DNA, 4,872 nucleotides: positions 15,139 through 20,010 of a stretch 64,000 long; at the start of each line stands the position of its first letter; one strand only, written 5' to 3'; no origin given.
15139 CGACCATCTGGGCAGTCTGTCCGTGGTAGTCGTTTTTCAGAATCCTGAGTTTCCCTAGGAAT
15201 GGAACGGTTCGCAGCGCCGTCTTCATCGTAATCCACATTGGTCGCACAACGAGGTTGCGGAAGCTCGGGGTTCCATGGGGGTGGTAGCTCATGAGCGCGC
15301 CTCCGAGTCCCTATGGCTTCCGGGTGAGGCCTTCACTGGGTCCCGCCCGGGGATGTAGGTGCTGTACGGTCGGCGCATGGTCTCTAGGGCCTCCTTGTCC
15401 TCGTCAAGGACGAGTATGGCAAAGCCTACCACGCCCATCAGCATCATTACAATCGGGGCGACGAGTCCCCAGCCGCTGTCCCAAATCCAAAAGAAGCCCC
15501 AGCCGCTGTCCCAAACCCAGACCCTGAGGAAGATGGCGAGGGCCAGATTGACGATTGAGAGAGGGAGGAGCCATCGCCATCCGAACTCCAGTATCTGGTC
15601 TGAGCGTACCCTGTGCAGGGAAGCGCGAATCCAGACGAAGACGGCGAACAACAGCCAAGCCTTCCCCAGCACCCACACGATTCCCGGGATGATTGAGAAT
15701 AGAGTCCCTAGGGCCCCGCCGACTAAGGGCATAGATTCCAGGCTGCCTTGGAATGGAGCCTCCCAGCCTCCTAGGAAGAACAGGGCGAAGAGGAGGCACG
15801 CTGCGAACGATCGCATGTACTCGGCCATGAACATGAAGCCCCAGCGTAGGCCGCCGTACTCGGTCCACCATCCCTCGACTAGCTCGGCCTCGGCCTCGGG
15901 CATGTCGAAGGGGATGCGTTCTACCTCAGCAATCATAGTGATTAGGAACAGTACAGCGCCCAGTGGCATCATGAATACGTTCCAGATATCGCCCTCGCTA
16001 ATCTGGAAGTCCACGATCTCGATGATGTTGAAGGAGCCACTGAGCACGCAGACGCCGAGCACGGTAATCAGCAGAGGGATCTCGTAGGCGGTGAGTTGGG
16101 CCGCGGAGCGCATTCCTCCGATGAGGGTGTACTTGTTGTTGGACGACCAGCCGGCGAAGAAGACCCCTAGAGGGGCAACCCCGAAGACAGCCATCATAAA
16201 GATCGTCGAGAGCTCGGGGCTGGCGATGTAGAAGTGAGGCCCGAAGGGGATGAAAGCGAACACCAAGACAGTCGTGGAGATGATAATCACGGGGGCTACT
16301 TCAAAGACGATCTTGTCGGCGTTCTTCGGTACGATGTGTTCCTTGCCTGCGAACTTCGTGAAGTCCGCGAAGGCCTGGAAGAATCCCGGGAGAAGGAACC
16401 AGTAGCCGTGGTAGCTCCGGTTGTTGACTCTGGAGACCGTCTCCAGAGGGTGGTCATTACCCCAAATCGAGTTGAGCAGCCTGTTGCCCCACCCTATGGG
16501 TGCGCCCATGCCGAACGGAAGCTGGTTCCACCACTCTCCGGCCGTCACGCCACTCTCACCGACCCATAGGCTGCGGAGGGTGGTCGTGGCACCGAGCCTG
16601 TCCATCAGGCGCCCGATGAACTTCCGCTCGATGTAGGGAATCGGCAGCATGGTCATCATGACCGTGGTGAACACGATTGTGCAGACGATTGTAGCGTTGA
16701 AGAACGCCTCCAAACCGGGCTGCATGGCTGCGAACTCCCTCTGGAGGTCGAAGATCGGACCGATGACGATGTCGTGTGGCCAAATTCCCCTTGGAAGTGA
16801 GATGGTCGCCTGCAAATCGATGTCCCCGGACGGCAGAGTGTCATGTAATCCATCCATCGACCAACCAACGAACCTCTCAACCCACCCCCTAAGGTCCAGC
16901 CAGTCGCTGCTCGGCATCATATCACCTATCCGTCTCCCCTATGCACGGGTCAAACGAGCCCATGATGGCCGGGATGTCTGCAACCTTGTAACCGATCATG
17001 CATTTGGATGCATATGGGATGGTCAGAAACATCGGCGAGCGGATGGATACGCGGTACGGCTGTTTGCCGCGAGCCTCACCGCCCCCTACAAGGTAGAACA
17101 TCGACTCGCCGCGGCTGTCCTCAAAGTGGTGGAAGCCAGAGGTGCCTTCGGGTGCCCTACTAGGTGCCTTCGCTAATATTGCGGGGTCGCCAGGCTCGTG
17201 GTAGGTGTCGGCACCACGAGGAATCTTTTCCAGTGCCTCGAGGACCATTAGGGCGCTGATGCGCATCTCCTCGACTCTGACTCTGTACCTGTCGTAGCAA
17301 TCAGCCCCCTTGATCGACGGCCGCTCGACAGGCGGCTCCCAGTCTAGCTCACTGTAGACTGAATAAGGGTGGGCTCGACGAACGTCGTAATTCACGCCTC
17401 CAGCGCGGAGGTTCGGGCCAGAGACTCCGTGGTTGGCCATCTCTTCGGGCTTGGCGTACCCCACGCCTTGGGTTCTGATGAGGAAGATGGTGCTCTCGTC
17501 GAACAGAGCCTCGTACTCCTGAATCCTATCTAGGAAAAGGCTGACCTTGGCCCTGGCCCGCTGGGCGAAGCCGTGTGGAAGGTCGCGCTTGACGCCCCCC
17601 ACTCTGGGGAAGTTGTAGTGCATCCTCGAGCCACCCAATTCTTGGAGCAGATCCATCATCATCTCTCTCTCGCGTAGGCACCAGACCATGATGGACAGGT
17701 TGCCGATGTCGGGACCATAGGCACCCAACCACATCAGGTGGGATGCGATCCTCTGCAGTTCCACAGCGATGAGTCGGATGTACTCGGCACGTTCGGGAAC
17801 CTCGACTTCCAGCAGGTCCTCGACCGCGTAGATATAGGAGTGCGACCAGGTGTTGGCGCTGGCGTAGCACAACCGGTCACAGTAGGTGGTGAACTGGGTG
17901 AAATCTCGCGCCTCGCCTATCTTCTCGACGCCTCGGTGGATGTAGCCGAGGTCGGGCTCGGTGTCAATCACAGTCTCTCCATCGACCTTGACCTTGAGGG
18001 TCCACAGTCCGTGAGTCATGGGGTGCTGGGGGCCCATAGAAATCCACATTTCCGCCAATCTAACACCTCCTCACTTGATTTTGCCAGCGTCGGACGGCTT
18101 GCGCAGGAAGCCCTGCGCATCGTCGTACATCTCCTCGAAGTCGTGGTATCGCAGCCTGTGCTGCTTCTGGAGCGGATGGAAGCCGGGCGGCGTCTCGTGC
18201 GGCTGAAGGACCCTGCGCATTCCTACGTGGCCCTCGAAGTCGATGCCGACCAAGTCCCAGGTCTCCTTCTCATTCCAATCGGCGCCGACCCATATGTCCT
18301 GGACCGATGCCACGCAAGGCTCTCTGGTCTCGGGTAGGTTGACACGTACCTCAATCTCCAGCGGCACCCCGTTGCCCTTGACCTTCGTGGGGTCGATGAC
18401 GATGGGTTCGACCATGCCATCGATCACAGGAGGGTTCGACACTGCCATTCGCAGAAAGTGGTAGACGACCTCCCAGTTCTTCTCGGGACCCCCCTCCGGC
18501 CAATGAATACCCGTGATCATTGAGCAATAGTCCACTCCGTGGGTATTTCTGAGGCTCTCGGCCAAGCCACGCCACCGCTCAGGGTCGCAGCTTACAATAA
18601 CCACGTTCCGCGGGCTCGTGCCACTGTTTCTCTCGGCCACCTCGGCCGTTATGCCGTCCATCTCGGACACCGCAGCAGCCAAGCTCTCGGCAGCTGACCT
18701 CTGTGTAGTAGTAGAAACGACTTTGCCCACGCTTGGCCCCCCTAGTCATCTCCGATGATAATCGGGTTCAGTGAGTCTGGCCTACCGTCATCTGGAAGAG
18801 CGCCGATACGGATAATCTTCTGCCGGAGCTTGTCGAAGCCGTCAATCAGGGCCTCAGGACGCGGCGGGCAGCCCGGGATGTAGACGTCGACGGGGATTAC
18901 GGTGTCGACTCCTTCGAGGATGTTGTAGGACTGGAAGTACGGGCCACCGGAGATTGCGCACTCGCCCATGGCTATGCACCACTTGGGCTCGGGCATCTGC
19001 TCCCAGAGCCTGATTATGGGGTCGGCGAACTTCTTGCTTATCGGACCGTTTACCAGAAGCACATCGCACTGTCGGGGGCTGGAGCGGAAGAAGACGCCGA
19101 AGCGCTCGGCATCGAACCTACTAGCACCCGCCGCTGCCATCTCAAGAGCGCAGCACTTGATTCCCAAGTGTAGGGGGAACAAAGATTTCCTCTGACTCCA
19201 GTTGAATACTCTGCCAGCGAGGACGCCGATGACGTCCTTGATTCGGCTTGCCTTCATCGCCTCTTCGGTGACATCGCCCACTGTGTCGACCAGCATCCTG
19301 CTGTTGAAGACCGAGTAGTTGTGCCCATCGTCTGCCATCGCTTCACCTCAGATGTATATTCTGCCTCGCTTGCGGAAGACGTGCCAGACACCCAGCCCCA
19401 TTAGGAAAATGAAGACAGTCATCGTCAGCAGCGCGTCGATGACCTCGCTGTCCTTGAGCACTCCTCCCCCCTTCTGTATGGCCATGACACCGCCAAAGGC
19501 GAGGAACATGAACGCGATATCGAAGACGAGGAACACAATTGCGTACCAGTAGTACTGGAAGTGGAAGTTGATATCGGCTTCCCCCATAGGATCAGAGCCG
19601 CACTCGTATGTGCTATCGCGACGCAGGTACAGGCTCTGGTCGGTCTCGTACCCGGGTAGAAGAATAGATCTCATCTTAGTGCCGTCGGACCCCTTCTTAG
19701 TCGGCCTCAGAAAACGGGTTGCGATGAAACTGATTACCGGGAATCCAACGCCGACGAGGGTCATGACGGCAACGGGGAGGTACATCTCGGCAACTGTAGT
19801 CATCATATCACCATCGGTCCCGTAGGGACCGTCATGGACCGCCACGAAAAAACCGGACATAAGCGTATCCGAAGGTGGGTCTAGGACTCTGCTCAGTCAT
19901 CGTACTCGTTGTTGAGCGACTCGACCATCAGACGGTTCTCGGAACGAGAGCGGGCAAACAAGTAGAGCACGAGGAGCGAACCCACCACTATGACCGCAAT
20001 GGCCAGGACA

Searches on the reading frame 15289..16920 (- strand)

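Call 8: search_protein_families(library=pfam, proteins=[window:15289-16920:-], max_evalue=0.001)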
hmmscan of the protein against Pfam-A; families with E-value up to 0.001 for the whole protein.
window:15289-16920:- (543 aa): 1 family
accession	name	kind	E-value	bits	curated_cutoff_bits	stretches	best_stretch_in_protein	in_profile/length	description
PF00146.26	NADHdh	-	9.2e-93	311.3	27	1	179-462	41-297/298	NADH dehydrogenase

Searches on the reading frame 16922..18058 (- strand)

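Call 8: search_protein_families(library=pfam, proteins=[window:16922-18058:-], max_evalue=0.001)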
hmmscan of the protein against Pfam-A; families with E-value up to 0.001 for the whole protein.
window:16922-18058:- (378 aa): 2 families
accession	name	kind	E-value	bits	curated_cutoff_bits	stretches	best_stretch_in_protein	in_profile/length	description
PF00346.24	Complex1_49kDa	-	7.3e-71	238.8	24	1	117-378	1-271/271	Respiratory-chain NADH dehydrogenase, 49 Kd subunit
PF00374.24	NiFeSe_Hases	-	5.6e-07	29.3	25.8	1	42-110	1-69/508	Nickel-dependent hydrogenase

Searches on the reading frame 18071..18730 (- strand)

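Call 8: search_protein_families(library=pfam, proteins=[window:18071-18730:-], max_evalue=0.001)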
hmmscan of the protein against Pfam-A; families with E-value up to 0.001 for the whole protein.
window:18071-18730:- (219 aa): 1 family
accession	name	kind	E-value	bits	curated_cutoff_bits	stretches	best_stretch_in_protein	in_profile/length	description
PF00329.25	Complex1_30kDa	-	2.4e-26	93.1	22.5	1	47-195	2-122/124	Respiratory-chain NADH dehydrogenase, 30 Kd subunit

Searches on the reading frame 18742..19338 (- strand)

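Call 8: search_protein_families(library=pfam, proteins=[window:18742-19338:-], max_evalue=0.001)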
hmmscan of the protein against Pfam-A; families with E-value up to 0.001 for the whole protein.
window:18742-19338:- (198 aa): 1 family
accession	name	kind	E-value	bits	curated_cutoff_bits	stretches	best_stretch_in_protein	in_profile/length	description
PF01058.29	Oxidored_q6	-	1.2e-28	99.8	27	1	62-170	3-127/128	NADH ubiquinone oxidoreductase, 20 Kd subunit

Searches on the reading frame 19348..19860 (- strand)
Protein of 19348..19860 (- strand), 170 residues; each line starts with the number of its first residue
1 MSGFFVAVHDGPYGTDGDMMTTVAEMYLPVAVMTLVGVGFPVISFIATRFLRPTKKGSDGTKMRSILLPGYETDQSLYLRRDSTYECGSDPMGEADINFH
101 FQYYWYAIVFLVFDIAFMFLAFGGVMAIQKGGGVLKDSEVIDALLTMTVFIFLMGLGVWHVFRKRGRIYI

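Call 8: search_protein_families(library=pfam, proteins=[window:19348-19860:-], max_evalue=0.001)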
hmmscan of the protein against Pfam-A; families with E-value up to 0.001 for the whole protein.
window:19348-19860:- (170 aa): 1 family
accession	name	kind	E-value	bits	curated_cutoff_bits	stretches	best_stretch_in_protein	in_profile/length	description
PF00507.24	Oxidored_q4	-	2.9e-17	63.1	23.3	1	80-165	19-95/99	NADH-ubiquinone/plastoquinone oxidoreductase, chain 3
